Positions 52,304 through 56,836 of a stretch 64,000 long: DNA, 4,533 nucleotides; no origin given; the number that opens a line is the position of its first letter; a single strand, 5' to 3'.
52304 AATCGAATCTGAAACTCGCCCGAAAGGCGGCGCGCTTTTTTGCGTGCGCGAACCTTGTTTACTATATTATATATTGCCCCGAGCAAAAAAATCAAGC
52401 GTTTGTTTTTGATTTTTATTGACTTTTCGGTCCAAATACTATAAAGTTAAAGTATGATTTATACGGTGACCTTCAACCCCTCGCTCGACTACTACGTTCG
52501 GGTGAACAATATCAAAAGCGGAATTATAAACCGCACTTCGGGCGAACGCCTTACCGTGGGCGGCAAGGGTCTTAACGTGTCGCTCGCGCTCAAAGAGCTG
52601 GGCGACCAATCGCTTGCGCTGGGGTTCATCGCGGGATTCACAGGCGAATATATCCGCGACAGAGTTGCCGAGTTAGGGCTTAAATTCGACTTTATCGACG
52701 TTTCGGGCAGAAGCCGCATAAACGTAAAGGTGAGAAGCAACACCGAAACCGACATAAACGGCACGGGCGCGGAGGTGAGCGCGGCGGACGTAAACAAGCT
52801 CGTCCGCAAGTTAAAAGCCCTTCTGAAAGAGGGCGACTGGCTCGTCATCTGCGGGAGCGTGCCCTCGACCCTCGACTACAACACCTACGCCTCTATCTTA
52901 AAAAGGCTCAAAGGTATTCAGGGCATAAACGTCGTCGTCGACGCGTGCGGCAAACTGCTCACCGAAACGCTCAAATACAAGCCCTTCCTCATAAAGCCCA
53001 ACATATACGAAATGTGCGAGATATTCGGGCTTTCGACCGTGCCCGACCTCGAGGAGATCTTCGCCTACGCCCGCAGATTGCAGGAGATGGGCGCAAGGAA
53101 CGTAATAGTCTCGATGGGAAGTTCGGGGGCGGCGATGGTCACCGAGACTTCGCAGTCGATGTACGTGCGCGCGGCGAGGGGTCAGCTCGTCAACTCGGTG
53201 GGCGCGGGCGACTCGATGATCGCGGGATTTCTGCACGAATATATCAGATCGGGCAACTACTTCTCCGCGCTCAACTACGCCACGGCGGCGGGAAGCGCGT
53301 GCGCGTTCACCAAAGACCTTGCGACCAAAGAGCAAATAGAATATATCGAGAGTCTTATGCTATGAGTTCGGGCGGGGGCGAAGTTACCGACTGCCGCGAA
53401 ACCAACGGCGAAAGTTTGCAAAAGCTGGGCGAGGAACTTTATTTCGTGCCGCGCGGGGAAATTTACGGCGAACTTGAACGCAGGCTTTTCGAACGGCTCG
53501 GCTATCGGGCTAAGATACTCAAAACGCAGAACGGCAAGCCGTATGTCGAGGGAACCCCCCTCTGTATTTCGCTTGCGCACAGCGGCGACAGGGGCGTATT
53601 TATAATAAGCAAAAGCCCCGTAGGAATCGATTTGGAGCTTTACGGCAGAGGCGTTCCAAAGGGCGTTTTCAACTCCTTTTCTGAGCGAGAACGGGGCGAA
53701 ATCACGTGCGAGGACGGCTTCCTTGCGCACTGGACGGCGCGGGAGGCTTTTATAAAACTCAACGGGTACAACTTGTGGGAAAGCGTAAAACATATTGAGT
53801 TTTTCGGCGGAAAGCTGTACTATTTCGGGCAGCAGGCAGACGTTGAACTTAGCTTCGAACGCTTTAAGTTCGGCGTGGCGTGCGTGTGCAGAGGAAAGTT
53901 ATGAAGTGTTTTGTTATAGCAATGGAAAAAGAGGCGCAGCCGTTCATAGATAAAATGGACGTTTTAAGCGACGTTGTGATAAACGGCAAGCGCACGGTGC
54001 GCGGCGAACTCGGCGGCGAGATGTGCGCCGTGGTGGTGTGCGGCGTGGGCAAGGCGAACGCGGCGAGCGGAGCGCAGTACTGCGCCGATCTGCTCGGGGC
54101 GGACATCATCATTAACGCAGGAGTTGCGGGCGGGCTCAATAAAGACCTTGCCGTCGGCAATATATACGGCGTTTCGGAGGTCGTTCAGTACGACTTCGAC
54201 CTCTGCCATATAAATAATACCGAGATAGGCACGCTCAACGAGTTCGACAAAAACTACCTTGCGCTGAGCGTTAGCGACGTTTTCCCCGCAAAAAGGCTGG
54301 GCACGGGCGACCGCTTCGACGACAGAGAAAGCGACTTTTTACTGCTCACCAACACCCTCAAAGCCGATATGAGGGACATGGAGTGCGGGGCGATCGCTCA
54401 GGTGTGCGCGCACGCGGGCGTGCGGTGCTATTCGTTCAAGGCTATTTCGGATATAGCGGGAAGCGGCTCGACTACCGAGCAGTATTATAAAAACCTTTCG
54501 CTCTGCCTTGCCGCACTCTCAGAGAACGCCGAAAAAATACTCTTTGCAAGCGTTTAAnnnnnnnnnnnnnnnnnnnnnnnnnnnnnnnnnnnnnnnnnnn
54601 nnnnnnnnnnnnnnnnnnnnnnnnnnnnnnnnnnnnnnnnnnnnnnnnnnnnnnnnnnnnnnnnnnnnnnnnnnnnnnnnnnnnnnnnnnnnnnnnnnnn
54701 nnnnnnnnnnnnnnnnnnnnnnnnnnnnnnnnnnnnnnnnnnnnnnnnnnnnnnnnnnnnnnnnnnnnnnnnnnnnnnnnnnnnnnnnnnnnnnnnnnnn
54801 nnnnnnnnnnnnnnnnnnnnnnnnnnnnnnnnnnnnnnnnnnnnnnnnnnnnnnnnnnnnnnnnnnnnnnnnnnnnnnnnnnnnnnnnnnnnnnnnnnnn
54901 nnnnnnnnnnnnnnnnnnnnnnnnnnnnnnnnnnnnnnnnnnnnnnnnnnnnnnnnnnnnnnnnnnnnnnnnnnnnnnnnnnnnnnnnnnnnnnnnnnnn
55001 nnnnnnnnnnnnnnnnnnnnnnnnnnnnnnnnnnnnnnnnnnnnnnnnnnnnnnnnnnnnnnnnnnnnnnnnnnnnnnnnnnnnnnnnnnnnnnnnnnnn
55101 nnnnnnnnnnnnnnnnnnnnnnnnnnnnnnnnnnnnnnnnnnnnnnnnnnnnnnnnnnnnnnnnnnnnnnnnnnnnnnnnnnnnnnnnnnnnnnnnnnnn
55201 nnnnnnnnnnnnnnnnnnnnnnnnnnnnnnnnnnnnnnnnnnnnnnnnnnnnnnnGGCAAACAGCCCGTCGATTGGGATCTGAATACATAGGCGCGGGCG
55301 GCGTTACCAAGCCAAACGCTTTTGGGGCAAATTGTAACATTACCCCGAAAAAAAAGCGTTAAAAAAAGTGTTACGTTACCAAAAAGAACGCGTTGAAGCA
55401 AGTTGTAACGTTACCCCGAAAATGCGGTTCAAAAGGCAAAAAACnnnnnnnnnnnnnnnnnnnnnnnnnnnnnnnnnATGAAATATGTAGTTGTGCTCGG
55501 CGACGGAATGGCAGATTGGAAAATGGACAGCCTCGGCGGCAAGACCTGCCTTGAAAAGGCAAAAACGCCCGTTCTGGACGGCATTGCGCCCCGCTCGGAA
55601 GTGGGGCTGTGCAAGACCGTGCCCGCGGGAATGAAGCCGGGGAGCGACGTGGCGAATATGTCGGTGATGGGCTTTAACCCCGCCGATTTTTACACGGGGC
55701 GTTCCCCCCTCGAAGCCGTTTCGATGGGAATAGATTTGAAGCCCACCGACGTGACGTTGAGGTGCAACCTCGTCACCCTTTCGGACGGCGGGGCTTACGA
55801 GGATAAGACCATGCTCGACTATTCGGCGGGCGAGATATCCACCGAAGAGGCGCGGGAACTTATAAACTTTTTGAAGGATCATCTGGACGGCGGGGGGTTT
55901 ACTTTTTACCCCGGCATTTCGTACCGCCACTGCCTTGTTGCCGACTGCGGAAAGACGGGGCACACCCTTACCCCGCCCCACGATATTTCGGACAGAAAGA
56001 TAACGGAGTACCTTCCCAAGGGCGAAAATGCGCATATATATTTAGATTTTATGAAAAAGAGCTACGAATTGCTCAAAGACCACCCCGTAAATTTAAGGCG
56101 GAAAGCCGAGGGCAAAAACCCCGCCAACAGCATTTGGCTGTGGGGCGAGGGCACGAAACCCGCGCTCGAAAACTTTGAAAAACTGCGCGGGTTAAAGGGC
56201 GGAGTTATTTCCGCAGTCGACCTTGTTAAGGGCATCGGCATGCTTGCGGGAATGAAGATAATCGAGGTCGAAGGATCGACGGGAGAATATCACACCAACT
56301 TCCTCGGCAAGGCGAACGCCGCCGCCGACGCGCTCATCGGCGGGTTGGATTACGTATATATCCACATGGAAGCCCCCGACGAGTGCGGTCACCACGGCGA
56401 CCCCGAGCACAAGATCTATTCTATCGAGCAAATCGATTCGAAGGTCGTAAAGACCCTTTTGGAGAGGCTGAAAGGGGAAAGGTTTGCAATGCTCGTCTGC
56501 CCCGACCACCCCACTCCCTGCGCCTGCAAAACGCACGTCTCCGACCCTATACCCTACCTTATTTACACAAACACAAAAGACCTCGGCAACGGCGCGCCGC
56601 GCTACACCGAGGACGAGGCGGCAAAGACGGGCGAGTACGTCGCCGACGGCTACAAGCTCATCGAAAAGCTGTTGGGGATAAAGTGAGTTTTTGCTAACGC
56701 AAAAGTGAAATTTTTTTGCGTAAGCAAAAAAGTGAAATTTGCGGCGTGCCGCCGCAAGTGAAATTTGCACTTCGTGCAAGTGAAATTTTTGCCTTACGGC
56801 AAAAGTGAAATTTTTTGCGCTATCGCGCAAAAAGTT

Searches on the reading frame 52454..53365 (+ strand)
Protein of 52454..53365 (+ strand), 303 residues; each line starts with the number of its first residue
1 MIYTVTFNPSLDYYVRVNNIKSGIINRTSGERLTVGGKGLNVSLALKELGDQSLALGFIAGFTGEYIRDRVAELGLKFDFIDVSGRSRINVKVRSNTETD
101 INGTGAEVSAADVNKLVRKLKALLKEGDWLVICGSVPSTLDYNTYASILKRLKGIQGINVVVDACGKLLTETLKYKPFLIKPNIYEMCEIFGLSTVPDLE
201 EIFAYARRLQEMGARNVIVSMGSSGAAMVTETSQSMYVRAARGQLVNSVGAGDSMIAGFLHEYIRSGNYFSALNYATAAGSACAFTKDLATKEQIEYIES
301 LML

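Call 46: search_protein_families(library=pfam, proteins=[window:52454-53365:+], max_evalue=0.001)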
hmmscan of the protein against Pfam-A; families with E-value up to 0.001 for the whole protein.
window:52454-53365:+ (303 aa): 2 families
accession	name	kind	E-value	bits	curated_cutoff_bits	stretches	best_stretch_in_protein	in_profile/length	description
PF00294.29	PfkB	-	4.9e-42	144.7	25.8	1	22-288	22-294/302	pfkB family carbohydrate kinase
PF08543.17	Phos_pyr_kin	-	1.2e-05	25.3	27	1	165-258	108-206/246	Phosphomethylpyrimidine kinase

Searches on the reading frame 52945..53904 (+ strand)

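Call 46: search_protein_families(library=pfam, proteins=[window:52945-53904:+], max_evalue=0.001)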
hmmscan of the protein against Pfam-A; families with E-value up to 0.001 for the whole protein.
window:52945-53904:+ (319 aa): 1 family
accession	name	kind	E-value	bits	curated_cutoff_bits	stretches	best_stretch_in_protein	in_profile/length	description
PF01648.25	ACPS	-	6e-06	26.7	25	1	225-288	1-78/111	4'-phosphopantetheinyl transferase superfamily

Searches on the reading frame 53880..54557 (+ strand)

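Call 46: search_protein_families(library=pfam, proteins=[window:53880-54557:+], max_evalue=0.001)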
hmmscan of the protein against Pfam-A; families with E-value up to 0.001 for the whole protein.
window:53880-54557:+ (225 aa): 1 family
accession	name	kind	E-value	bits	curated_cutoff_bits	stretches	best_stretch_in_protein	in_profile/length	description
PF01048.26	PNP_UDP_1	-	1.4e-27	97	25.1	1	11-222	4-229/233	Phosphorylase superfamily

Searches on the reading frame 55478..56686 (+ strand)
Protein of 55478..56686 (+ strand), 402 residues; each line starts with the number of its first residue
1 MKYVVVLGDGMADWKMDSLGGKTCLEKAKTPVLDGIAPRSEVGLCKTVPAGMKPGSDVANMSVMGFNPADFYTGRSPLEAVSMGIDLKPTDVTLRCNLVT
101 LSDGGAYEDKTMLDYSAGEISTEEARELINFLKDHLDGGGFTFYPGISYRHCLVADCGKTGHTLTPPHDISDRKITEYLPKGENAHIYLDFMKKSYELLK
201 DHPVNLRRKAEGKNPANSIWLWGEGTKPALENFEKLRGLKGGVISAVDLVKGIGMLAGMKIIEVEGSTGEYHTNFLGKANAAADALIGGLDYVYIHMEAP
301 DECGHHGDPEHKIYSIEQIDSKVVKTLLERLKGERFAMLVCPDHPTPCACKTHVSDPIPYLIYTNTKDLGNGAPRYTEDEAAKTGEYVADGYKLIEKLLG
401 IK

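Call 37: search_protein_families(library=pfam, proteins=[window:55478-56686:+], max_evalue=0.001)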
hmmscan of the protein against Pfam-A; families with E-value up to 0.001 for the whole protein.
window:55478-56686:+ (402 aa): 2 families
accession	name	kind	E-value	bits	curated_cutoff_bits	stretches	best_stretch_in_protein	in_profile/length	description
PF10143.14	PhosphMutase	-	1.3e-62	211.2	21.5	1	37-205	1-170/170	2,3-bisphosphoglycerate-independent phosphoglycerate mutase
PF01676.23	Metalloenzyme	-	5e-40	138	24.3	1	1-366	1-224/252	Metalloenzyme superfamily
